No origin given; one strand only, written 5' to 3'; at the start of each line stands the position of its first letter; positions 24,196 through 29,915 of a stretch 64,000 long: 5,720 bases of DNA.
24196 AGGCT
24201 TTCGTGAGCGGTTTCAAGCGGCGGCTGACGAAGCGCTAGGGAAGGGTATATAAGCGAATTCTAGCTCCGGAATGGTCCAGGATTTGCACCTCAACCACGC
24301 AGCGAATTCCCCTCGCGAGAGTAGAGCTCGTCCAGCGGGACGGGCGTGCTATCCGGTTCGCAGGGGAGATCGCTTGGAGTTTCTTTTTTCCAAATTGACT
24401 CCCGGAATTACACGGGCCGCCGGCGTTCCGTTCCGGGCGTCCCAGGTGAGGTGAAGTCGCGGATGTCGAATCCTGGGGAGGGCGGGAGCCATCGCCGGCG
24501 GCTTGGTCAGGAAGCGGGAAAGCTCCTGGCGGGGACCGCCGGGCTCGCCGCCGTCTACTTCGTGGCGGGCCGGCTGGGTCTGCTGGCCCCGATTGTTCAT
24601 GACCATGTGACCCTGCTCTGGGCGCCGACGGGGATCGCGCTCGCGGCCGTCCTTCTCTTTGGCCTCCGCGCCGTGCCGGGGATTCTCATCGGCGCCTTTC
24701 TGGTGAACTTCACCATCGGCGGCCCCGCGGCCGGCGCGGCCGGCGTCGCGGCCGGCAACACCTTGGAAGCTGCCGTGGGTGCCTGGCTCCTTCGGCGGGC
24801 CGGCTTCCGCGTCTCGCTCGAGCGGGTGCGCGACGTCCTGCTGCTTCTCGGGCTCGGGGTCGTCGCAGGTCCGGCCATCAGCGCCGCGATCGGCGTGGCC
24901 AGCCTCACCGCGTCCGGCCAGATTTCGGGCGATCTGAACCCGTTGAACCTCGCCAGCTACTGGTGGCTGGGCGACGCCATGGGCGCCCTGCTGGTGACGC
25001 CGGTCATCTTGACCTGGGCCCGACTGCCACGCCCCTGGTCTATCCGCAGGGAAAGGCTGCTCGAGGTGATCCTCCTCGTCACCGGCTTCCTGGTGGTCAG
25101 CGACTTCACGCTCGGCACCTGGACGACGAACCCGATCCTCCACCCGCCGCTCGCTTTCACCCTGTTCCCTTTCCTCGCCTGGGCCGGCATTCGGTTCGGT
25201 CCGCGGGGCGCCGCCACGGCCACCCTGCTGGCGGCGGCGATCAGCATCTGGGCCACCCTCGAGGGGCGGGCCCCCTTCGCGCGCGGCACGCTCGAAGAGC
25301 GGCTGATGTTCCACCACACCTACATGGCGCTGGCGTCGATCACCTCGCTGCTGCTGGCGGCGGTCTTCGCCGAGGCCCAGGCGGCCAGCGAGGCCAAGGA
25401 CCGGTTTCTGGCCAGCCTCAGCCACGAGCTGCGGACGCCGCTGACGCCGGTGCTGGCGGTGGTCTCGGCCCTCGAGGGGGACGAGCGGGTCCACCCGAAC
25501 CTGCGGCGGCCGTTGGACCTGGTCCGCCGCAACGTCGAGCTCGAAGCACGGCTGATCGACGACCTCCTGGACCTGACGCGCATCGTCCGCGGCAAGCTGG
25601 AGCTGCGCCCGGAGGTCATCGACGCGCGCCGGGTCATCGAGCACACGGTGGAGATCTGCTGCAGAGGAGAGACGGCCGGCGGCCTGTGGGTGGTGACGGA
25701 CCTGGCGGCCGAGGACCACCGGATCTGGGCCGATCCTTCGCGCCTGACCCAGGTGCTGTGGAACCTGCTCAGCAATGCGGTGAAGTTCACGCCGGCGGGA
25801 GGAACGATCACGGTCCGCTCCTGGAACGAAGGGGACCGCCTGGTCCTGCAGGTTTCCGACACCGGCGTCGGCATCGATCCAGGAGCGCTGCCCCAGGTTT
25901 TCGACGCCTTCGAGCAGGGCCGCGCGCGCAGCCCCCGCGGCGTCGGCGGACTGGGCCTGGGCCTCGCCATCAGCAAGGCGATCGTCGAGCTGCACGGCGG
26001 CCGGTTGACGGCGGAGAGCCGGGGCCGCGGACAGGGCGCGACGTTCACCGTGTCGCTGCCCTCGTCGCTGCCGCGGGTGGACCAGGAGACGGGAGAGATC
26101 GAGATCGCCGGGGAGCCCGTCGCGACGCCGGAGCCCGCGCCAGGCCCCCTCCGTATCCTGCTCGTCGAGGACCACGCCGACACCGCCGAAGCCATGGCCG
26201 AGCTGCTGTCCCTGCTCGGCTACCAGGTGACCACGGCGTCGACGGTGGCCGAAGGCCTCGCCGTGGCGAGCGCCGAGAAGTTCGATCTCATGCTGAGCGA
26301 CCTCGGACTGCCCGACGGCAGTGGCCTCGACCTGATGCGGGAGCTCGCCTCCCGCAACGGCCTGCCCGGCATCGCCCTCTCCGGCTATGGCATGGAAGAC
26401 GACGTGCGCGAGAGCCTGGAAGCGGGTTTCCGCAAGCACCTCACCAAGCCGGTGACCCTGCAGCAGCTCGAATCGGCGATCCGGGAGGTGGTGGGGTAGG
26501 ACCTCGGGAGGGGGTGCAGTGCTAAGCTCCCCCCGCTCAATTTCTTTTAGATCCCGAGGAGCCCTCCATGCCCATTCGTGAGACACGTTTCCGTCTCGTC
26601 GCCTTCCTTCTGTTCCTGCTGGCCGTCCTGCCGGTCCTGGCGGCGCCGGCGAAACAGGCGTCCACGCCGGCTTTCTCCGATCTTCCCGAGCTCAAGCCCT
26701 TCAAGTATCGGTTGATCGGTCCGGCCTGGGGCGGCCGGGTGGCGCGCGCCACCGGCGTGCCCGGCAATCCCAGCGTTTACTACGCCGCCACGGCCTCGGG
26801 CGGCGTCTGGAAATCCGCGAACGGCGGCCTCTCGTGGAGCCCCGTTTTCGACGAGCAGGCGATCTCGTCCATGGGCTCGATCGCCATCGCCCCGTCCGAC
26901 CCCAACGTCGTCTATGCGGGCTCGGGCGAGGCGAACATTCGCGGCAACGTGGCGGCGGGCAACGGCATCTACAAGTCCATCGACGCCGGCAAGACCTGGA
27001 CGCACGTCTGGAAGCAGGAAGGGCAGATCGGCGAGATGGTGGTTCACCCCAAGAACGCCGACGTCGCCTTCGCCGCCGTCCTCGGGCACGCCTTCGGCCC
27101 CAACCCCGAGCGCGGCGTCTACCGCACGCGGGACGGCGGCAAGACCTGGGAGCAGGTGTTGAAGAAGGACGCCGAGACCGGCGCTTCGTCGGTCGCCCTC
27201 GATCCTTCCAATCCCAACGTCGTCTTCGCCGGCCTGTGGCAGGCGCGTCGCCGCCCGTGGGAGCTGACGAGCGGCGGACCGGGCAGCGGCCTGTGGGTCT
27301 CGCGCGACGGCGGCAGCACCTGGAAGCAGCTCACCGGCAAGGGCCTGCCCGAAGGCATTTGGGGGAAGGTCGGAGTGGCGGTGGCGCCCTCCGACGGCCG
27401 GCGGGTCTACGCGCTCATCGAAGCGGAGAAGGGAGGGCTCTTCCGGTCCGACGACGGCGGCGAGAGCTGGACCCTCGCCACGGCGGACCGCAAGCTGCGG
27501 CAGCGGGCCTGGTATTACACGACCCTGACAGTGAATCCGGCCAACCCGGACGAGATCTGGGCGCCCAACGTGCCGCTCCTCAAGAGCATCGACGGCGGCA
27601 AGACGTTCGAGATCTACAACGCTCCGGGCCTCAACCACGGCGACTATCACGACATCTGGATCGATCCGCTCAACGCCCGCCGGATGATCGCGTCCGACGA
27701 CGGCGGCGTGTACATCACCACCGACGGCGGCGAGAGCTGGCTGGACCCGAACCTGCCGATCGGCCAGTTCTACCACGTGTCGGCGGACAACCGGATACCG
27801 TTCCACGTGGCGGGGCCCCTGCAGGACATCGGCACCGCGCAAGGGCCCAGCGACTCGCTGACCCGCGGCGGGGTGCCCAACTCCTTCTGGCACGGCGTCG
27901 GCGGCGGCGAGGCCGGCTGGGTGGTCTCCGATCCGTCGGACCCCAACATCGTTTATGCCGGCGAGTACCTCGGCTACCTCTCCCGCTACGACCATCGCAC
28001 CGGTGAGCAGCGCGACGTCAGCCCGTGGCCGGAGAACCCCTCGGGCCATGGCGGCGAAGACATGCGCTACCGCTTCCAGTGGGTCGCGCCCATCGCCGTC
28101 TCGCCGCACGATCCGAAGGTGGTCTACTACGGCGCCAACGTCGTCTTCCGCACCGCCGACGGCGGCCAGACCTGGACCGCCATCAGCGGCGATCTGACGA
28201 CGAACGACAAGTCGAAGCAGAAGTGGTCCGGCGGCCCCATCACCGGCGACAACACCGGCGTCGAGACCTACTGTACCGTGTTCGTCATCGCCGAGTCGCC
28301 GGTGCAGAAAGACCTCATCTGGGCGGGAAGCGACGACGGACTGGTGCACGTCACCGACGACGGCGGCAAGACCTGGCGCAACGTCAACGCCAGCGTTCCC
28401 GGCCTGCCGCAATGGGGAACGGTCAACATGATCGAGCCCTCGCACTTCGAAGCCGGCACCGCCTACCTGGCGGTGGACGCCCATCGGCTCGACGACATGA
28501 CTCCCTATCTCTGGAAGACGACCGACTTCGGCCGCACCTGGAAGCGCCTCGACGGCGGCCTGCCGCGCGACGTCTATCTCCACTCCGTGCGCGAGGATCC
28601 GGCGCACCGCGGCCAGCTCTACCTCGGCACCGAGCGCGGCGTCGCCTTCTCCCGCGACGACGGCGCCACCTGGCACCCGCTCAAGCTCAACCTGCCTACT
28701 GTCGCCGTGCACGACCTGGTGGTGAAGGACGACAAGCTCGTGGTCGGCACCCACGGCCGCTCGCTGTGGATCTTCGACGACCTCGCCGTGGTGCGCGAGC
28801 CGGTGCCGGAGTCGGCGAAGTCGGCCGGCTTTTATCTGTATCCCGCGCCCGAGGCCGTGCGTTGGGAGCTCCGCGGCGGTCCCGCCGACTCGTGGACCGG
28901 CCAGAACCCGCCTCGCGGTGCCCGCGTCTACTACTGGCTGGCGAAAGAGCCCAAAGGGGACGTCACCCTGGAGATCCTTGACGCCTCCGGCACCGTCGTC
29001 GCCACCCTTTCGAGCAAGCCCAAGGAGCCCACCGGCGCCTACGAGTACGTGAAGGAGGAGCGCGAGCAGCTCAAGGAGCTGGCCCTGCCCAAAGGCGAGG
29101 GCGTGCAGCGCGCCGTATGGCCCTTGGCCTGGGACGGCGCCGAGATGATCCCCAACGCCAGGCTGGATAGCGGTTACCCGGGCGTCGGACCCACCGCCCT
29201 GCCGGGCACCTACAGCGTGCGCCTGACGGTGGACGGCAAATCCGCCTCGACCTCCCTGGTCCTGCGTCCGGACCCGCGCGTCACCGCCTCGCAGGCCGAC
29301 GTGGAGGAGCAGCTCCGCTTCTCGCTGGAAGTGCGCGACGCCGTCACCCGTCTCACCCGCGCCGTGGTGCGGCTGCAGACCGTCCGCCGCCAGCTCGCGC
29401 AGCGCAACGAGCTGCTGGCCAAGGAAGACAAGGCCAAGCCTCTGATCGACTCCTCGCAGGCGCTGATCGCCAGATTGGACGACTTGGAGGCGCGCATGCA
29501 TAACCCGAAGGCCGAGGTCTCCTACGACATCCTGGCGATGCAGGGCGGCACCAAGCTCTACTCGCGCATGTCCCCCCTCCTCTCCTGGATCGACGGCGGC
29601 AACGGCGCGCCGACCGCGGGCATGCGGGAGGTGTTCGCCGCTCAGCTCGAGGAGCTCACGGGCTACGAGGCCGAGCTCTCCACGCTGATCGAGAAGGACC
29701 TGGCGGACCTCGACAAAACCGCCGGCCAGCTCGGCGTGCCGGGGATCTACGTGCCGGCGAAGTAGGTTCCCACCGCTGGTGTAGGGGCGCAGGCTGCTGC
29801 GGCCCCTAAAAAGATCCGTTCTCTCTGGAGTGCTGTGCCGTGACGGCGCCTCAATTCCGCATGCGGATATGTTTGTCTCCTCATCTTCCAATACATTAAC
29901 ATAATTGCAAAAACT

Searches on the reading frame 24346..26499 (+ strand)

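Call 85: search_protein_families(library=pfam, proteins=[window:24346-26499:+], max_evalue=0.0001)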
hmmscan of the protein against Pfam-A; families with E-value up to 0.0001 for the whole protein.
window:24346-26499:+ (717 aa): 4 families
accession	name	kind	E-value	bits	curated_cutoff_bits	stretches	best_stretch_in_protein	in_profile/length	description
PF05231.19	MASE1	-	2.2e-44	152.2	29.8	1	67-343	5-297/299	MASE1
PF02518.31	HATPase_c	-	4.5e-30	104.8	26.4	1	463-573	2-109/111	Histidine kinase-, DNA gyrase B-, and HSP90-like ATPase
PF00072.30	Response_reg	-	4.4e-22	78.8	30.2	1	604-713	1-111/111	Response regulator receiver domain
PF00512.31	HisKA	-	6.2e-13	49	26.9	1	350-413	1-63/66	His Kinase A (phospho-acceptor) domain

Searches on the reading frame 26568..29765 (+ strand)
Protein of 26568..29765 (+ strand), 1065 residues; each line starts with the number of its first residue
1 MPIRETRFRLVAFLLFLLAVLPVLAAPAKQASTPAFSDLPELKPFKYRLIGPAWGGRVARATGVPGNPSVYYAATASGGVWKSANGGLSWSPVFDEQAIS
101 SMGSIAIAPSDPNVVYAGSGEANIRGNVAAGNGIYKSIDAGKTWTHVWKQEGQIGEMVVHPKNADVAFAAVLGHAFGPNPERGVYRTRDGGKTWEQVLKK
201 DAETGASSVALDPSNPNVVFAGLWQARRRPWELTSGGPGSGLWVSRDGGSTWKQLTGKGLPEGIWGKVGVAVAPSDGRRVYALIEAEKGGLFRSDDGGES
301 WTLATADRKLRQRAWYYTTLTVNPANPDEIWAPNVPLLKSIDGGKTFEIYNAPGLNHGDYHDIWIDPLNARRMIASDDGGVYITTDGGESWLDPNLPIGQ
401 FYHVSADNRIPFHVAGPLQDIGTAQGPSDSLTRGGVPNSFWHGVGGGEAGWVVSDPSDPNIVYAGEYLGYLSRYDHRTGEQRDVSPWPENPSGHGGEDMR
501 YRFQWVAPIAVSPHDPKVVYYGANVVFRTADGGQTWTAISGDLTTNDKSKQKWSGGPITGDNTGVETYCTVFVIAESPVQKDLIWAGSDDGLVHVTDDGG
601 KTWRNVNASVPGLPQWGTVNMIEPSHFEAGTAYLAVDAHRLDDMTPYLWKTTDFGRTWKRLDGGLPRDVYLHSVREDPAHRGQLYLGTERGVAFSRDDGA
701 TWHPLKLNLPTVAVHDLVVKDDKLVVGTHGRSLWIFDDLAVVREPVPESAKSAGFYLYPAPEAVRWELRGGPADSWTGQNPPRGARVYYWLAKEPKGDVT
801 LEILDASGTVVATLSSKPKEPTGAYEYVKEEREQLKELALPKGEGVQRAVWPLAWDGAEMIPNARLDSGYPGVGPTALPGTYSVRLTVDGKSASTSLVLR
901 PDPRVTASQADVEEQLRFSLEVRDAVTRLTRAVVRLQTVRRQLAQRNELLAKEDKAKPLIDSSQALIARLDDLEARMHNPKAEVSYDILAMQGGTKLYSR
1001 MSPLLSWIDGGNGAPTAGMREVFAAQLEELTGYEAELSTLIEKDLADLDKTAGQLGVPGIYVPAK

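Call 85: search_protein_families(library=pfam, proteins=[window:26568-29765:+], max_evalue=0.0001)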
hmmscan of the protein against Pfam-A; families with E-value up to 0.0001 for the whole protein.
window:26568-29765:+ (1065 aa): 3 families
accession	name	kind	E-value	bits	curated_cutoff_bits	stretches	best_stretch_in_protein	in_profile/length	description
PF15902.12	Sortilin-Vps10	-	2.2e-31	109.6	33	3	80-199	3-114/446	Sortilin, neurotensin receptor 3,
PF02012.26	BNR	-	2.4e-16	57.4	27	0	185-195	1-11/12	BNR/Asp-box repeat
PF14870.12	PSII_BNR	-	1.1e-05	25.3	27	0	288-391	37-137/303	Photosynthesis system II assembly factor YCF48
